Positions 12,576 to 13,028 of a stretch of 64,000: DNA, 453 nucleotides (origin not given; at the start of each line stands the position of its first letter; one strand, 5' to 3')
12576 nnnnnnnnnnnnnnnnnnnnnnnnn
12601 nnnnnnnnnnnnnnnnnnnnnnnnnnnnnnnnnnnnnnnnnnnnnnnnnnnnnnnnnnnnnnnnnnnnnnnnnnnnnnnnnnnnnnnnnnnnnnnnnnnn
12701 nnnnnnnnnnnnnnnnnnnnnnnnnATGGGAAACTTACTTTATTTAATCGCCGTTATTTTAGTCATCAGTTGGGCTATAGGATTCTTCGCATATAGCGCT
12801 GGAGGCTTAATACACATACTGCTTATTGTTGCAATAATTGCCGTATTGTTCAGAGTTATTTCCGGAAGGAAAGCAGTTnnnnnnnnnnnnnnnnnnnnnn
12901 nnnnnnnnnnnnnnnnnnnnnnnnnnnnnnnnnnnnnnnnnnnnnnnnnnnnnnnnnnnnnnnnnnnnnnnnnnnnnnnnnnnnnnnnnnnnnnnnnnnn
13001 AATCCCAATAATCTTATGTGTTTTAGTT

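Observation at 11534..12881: Tandemly duplicated module: disordered hydrophilic protein, terminator hairpin, 51-aa lmo0937-like membrane protein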

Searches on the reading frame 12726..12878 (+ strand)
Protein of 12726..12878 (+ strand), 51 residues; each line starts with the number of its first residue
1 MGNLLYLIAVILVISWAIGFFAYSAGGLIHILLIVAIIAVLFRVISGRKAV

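Call 6: search_protein_families(library=ncbifam, proteins=[window:12726-12878:+], max_evalue=1)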
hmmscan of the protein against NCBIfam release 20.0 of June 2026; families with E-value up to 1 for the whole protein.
seq(51 aa): 3 families
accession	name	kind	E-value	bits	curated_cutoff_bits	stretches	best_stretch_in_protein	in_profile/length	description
NF033488.1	lmo0937_fam_TM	equivalog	2.5e-17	62.6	30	1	5-47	1-43/43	lmo0937 family membrane protein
NF006303.0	PRK08489.1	equivalog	0.027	15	145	1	4-43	76-115/129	NAD(P)H-quinone oxidoreductase subunit 3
NF004379.0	PRK05740.2-5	equivalog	0.17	11.6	150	1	5-45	18-59/127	preprotein translocase subunit SecE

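Call 7: search_protein_families(library=pfam, proteins=[window:12726-12878:+], max_evalue=1)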
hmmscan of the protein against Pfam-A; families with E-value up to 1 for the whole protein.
seq(51 aa): 2 families
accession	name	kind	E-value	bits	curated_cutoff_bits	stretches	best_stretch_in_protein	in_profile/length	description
PF18919.5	DUF5670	-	3.9e-15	56.1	23.5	1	4-46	1-43/43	Family of unknown function (DUF5670)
PF14110.11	DUF4282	-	0.41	11.7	27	1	5-48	20-65/86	Domain of unknown function (DUF4282)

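Call 37: find_homologous_proteins(query=window:12726-12878:+, max_evalue=0.001)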
Query seq(51 aa) (51 aa): 4164 proteins with E <= 0.001 among 4166 candidates; the best 120 are listed.
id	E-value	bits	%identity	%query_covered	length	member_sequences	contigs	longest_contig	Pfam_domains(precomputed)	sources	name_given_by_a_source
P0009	1.3e-20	89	100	100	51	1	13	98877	PF18919.6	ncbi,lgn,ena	-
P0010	3.3e-18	81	90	96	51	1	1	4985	PF18919.6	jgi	jgi:hypothetical protein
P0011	7.1e-18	80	84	96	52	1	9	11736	PF18919.6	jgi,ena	jgi:hypothetical protein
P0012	7.7e-18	80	86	96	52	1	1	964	PF18919.6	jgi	-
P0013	8.1e-18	80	86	96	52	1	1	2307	PF18919.6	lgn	-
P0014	9.1e-18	80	82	96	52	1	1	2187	PF18919.6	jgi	jgi:hypothetical protein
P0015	9.4e-18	80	84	96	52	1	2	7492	PF18919.6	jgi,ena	-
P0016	1.0e-17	80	86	96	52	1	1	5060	PF18919.6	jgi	jgi:hypothetical protein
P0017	1.0e-17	80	86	96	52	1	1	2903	PF18919.6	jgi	jgi:Family of unknown function (DUF5670)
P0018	1.0e-17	80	86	96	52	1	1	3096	PF18919.6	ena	-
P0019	1.1e-17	80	82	96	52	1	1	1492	PF18919.6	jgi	jgi:hypothetical protein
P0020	1.2e-17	80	84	96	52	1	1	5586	PF18919.6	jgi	-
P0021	1.3e-17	80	84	96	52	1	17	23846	PF18919.6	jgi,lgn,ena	-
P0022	1.3e-17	80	84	96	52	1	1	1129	PF18919.6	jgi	jgi:hypothetical protein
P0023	1.3e-17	80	84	96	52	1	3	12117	PF18919.6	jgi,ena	-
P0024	1.6e-17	79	84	96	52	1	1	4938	PF18919.6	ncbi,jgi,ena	-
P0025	1.6e-17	79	82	96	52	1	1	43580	PF18919.6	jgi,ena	jgi:Family of unknown function (DUF5670)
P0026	1.6e-17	79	84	96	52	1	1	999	PF18919.6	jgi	jgi:hypothetical protein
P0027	1.6e-17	79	84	96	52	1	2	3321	PF18919.6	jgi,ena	-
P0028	1.9e-17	79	76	100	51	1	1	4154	PF18919.6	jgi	jgi:hypothetical protein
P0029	2.0e-17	79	80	100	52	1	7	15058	PF18919.6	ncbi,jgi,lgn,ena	jgi:Family of unknown function (DUF5670)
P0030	2.0e-17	79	82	96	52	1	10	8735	PF18919.6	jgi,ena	-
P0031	2.0e-17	79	84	96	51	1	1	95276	PF18919.6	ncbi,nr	ncbi:MAG: lmo0937 family membrane protein [Bacteroidetes bacterium]|nr:lmo0937 family membrane prote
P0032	2.2e-17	79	86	96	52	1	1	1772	PF18919.6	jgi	jgi:hypothetical protein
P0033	2.4e-17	79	84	96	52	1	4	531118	PF18919.6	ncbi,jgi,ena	jgi:hypothetical protein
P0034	2.5e-17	79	82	96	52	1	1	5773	PF18919.6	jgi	-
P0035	2.6e-17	79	80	96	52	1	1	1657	PF18919.6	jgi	jgi:hypothetical protein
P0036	2.8e-17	79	82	96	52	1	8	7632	PF18919.6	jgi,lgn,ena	jgi:hypothetical protein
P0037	2.8e-17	79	84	96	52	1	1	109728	PF18919.6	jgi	jgi:hypothetical protein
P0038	2.9e-17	79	84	96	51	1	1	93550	PF18919.6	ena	-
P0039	3.1e-17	78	78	100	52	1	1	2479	PF18919.6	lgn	-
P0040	3.4e-17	78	75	100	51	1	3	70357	PF18919.6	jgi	jgi:hypothetical protein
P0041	3.8e-17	78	84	96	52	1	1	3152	PF18919.6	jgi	jgi:hypothetical protein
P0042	3.9e-17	78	80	98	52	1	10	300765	PF18919.6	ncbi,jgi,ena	ncbi:MAG: lmo0937 family membrane protein [Bacteroidales bacterium]|jgi:hypothetical protein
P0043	4.3e-17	78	80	96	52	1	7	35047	PF18919.6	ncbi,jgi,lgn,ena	-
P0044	4.4e-17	78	82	96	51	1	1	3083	PF18919.6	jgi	jgi:hypothetical protein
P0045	4.5e-17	78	88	96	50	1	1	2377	PF18919.6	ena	-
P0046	5.0e-17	78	80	100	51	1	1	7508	PF18919.6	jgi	jgi:Family of unknown function (DUF5670)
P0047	5.5e-17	78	76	100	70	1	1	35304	PF18919.6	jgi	jgi:hypothetical protein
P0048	5.6e-17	78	86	96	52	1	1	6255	PF18919.6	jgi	-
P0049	5.7e-17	78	82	96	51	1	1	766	PF18919.6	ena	-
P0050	5.8e-17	78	80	96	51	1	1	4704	PF18919.6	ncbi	-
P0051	5.9e-17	78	82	96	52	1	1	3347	PF18919.6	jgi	jgi:hypothetical protein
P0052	6.0e-17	78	82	96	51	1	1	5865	PF18919.6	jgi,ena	-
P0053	6.0e-17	78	80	96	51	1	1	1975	PF18919.6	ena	-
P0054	6.3e-17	78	80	96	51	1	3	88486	PF18919.6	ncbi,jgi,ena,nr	ncbi:MAG: lmo0937 family membrane protein [Bacteroidales bacterium]|nr:lmo0937 family membrane prote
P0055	6.4e-17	78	82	96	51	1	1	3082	PF18919.6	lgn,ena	-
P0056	6.9e-17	77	80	96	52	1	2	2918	PF18919.6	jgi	jgi:hypothetical protein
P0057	7.0e-17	77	78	98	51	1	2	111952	PF18919.6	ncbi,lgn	ncbi:MAG: lmo0937 family membrane protein [Saprospiraceae bacterium]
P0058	8.0e-17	77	78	100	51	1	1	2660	PF18919.6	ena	-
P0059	8.1e-17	77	82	96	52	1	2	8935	PF18919.6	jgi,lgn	jgi:hypothetical protein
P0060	8.2e-17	77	84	96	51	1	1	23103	PF18919.6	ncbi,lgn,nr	ncbi:MAG: lmo0937 family membrane protein [Bacteroidales bacterium]|nr:lmo0937 family membrane prote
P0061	8.5e-17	77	80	100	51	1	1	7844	PF18919.6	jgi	jgi:hypothetical protein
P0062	8.8e-17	77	73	100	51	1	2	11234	PF18919.6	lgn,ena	-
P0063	9.1e-17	77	76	100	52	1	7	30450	PF18919.6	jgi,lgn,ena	jgi:hypothetical protein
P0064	9.6e-17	77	76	100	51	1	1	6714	PF18919.6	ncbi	ncbi:MAG: lmo0937 family membrane protein [Saprospiraceae bacterium]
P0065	9.8e-17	77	80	98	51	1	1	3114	PF18919.6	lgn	-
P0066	1.0e-16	77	82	98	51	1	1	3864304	PF18919.6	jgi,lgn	jgi:tryptophan-rich sensory protein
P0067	1.0e-16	77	84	96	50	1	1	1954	PF18919.6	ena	-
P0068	1.1e-16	77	82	96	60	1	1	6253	PF18919.6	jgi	-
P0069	1.1e-16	77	78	98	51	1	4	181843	PF18919.6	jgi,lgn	jgi:hypothetical protein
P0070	1.3e-16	77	76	96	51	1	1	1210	PF18919.6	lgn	-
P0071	1.3e-16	77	78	96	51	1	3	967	PF18919.6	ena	-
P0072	1.3e-16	77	82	98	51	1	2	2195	PF18919.6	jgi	jgi:hypothetical protein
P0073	1.3e-16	77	82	96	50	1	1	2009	PF18919.6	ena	-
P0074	1.3e-16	77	75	100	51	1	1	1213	PF18919.6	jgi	jgi:hypothetical protein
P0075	1.3e-16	77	76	100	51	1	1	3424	PF18919.6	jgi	jgi:hypothetical protein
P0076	1.4e-16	76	78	100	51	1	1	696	PF18919.6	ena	-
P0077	1.4e-16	76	80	100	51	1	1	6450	PF18919.6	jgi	jgi:hypothetical protein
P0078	1.4e-16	76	80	96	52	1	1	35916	PF18919.6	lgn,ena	-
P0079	1.4e-16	76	76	100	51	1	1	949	PF18919.6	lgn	-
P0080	1.4e-16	76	78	100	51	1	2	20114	PF18919.6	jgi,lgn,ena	-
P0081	1.5e-16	76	75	100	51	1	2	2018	PF18919.6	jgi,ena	-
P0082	1.6e-16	76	75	100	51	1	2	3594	PF18919.6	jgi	jgi:hypothetical protein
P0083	1.8e-16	76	85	94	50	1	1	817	PF18919.6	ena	-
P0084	1.8e-16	76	76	100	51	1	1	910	PF18919.6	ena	-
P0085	1.8e-16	76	78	100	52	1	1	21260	PF18919.6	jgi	jgi:hypothetical protein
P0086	1.9e-16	76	78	100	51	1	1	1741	PF18919.6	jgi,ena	-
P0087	1.9e-16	76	80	96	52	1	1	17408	PF18919.6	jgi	jgi:hypothetical protein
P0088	1.9e-16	76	78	96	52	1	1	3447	PF18919.6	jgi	jgi:hypothetical protein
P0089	1.9e-16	76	80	98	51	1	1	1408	PF18919.6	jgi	-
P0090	2.1e-16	76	76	100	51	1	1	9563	PF18919.6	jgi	jgi:hypothetical protein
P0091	2.1e-16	76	84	96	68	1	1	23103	PF18919.6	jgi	-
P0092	2.2e-16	76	82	96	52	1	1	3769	PF18919.6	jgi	jgi:hypothetical protein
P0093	2.2e-16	76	75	100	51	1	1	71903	PF18919.6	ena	-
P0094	2.4e-16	76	75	100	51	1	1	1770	PF18919.6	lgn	-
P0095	2.4e-16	76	78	100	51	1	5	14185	PF18919.6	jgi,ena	-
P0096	2.6e-16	76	84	96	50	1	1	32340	PF18919.6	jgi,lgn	jgi:hypothetical protein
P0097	2.6e-16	76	80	96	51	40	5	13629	PF18919.6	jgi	jgi:hypothetical protein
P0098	2.6e-16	76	78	96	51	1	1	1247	PF18919.6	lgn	-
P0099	2.6e-16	76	80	96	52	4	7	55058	PF18919.6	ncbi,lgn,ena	-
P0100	2.7e-16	76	80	96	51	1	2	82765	PF18919.6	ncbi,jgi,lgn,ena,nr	ncbi:MAG: lmo0937 family membrane protein [Bacteroidales bacterium]|nr:lmo0937 family membrane prote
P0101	2.8e-16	76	75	100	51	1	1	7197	PF18919.6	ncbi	-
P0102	2.8e-16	76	82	96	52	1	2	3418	PF18919.6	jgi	jgi:hypothetical protein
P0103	2.8e-16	76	76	98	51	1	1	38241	PF18919.6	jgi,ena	-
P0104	2.8e-16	76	78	100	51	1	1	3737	PF18919.6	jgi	jgi:hypothetical protein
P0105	2.9e-16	76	76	98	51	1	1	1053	PF18919.6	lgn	-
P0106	2.9e-16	75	80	98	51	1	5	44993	PF18919.6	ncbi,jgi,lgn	ncbi:MAG: lmo0937 family membrane protein [Bacteroidia bacterium]|jgi:hypothetical protein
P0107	2.9e-16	75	76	100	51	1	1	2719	PF18919.6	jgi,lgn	-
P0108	3.0e-16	75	80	96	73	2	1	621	PF18919.6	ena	-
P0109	3.0e-16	75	75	100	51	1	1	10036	PF18919.6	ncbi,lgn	ncbi:MAG: lmo0937 family membrane protein [Bacteroidota bacterium]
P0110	3.0e-16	75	78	96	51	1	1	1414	PF18919.6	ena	-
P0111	3.1e-16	75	78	96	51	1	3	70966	PF18919.6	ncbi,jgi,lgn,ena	-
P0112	3.1e-16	75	78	96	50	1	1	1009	PF18919.6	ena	-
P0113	3.1e-16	75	84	96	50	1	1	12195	PF18919.6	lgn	-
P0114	3.1e-16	75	78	96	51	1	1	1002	PF18919.6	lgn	-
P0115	3.2e-16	75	80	96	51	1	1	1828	PF18919.6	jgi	jgi:predicted ferric reductase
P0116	3.2e-16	75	76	100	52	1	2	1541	PF18919.6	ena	-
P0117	3.4e-16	75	82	96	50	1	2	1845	PF18919.6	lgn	-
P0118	3.5e-16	75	82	96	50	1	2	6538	PF18919.6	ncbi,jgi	jgi:hypothetical protein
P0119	3.5e-16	75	82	96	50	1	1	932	PF18919.6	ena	-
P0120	3.6e-16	75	78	96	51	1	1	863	PF18919.6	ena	-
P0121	3.7e-16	75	80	100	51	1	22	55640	PF18919.6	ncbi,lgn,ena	-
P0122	3.7e-16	75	78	100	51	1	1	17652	PF18919.6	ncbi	-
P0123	3.9e-16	75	80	98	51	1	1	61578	PF18919.6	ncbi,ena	-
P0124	3.9e-16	75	82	96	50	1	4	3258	PF18919.6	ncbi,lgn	-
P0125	4.0e-16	75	78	98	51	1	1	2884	PF18919.6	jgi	jgi:hypothetical protein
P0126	4.1e-16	75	80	100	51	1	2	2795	PF18919.6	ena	-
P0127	4.1e-16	75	82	96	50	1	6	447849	PF18919.6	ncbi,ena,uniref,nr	ncbi:lmo0937 family membrane protein [Flavobacterium sp. I-SCBP12n]|uniref:Lmo0937 family membrane p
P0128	4.1e-16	75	82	96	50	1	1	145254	PF18919.6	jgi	jgi:hypothetical protein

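Call 38: find_encoding_contigs(protein=P0127, flank=2500, max_places=3)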
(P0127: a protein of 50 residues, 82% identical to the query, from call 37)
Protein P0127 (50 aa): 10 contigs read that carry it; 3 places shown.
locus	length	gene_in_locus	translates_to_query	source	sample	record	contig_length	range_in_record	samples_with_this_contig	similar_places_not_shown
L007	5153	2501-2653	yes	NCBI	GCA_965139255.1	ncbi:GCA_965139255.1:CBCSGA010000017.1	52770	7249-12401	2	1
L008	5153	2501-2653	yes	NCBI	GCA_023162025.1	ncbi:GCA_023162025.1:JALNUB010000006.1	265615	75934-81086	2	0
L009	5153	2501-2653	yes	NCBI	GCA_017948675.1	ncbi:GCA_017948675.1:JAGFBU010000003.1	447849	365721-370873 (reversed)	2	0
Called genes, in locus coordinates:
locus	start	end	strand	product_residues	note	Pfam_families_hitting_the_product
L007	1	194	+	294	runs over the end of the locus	PF02470:MlaD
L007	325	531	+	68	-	-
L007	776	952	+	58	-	-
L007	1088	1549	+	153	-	-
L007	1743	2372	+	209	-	PF13505:OMP_b-brl, PF13568:OMP_b-brl_2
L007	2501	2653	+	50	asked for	PF18919:DUF5670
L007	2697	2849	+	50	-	PF18919:DUF5670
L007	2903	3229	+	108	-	-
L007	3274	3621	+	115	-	-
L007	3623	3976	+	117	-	-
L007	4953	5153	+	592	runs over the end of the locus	PF13205:Big_5, PF11999:Ice_binding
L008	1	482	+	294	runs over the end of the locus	PF02470:MlaD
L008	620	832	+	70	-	-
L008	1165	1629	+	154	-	-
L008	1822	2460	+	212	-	PF13568:OMP_b-brl_2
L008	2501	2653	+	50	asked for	PF18919:DUF5670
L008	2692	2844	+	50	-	PF18919:DUF5670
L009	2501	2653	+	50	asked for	PF18919:DUF5670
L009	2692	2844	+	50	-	PF18919:DUF5670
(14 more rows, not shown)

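Call 39: find_encoding_contigs(protein=P0066, flank=2500, max_places=2)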
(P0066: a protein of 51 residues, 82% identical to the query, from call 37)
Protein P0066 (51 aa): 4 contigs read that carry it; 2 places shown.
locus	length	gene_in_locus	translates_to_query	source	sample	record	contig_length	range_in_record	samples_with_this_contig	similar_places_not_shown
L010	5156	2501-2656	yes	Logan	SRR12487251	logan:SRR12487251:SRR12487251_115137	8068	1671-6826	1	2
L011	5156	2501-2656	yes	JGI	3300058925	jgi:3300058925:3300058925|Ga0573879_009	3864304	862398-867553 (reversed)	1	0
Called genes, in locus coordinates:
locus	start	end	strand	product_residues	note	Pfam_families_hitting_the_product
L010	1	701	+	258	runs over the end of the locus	PF00005:ABC_tran, PF13304:AAA_21 (faint)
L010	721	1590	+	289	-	PF02470:MlaD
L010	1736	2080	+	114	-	-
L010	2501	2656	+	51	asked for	PF18919:DUF5670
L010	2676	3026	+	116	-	-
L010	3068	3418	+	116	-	PF07332:Phage_holin_3_6 (weak)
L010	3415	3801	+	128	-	-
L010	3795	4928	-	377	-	PF00926:DHBP_synthase, PF00925:GTP_cyclohydro2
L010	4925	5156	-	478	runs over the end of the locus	PF03739:LptF_LptG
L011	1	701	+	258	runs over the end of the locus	PF00005:ABC_tran, PF13304:AAA_21 (faint)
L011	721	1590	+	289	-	PF02470:MlaD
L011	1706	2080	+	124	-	-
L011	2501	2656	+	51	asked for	PF18919:DUF5670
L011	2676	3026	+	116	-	-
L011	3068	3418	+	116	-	PF07332:Phage_holin_3_6 (weak)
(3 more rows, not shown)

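Call 40: find_encoding_contigs(protein=P0042, flank=2500, max_places=3)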
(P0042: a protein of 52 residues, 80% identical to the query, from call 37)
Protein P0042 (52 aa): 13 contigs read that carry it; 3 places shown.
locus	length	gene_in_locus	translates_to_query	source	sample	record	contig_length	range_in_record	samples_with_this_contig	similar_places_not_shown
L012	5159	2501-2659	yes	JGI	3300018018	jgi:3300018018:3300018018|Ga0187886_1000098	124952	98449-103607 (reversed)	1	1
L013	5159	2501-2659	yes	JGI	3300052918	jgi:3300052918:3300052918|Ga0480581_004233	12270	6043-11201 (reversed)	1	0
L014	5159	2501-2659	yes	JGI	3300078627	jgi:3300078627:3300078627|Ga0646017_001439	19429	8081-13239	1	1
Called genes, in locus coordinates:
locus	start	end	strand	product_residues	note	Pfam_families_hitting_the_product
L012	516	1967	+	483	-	PF21033:RMD1-3 (faint), PF12895:ANAPC3 (faint), PF13374:TPR_10 (faint), PF23914:TPR_CcmH_CycH (faint), PF00515:TPR_1 (faint), PF07719:TPR_2 (faint), PF13176:TPR_7 (faint), PF13181:TPR_8 (faint), +8 more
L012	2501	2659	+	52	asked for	PF18919:DUF5670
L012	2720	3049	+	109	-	-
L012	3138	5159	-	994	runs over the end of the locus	PF01433:Peptidase_M1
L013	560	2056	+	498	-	PF12895:ANAPC3 (faint), PF13374:TPR_10 (faint), PF21033:RMD1-3 (faint), PF23914:TPR_CcmH_CycH (faint), PF25062:ARM_TT21_N (faint), PF00515:TPR_1 (faint), PF07719:TPR_2 (faint), PF13176:TPR_7 (faint), +8 more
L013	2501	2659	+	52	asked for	PF18919:DUF5670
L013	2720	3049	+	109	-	-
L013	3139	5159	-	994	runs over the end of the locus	PF01433:Peptidase_M1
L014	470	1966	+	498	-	PF12895:ANAPC3 (faint), PF13374:TPR_10 (faint), PF21033:RMD1-3 (faint), PF23914:TPR_CcmH_CycH (faint), PF25062:ARM_TT21_N (faint), PF00515:TPR_1 (faint), PF07719:TPR_2 (faint), PF13176:TPR_7 (faint), +8 more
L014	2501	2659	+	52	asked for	PF18919:DUF5670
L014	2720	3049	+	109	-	-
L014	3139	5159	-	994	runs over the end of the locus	PF01433:Peptidase_M1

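Call 41: find_encoding_contigs(protein=P0057, flank=2500, max_places=2)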
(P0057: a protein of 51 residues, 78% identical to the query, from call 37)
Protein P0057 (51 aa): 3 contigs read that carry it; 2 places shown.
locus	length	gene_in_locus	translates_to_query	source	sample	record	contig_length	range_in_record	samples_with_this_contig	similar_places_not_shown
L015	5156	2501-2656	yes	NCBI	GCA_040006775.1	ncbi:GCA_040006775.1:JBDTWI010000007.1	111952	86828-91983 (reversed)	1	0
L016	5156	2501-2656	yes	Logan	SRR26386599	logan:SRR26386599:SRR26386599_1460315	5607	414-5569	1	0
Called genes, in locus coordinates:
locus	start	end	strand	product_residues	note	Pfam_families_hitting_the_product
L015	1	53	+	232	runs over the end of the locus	PF13441:Gly-zipper_YMGG, PF13436:Gly-zipper_OmpA (faint), PF13488:Gly-zipper_Omp, PF00691:OmpA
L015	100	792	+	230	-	PF13505:OMP_b-brl (weak), PF13568:OMP_b-brl_2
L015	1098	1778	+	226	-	PF13505:OMP_b-brl, PF13568:OMP_b-brl_2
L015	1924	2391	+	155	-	-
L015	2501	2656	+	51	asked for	PF18919:DUF5670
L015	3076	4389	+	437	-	PF14356:DUF4403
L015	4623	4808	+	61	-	PF05532:CsbD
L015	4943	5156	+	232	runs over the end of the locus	PF13441:Gly-zipper_YMGG, PF13436:Gly-zipper_OmpA (weak), PF13488:Gly-zipper_Omp, PF00691:OmpA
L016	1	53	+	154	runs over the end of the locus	?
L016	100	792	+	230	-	PF13505:OMP_b-brl (weak), PF13568:OMP_b-brl_2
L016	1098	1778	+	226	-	PF13505:OMP_b-brl, PF13568:OMP_b-brl_2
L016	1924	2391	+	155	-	-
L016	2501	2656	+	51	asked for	PF18919:DUF5670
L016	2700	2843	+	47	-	-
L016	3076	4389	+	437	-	PF14356:DUF4403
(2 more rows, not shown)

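Call 75: search_protein_families(library=padloc, proteins=[window:12726-12878:+], max_evalue=1)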
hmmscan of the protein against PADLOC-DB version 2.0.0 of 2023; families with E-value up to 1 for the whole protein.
window:12726-12878:+ (51 aa): 0 families

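Call 76: search_protein_families(library=phrogs, proteins=[window:12726-12878:+], max_evalue=1)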
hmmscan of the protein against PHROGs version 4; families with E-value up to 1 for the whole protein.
window:12726-12878:+ (51 aa): 1 family
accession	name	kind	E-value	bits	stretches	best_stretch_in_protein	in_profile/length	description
phrog_16909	-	unknown function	0.52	11.4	1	5-17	11-23/30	-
